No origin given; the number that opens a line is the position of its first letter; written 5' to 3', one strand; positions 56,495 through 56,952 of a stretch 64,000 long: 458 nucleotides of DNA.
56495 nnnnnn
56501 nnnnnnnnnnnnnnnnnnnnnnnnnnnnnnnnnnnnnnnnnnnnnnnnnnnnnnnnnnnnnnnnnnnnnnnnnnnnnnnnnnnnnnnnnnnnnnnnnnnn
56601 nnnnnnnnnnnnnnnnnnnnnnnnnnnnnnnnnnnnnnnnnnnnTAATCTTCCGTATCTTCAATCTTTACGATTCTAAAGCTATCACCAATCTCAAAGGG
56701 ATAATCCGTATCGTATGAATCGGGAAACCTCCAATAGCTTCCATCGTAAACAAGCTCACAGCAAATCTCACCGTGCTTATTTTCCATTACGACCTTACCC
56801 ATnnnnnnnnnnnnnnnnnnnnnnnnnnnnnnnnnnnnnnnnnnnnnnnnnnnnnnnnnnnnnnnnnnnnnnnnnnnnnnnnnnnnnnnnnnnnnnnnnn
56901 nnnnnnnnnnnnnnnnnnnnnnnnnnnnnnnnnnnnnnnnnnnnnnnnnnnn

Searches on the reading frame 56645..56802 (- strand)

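Call 87: search_protein_families(library=pfam, proteins=[window:56645-56802:-], max_evalue=0.05)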
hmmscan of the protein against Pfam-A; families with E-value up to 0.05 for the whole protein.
window:56645-56802:- (52 aa): 1 family
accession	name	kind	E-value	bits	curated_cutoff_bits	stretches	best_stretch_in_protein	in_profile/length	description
PF01957.25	NfeD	-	0.018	15.6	29.1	1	17-50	21-51/57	NfeD-like C-terminal, partner-binding domain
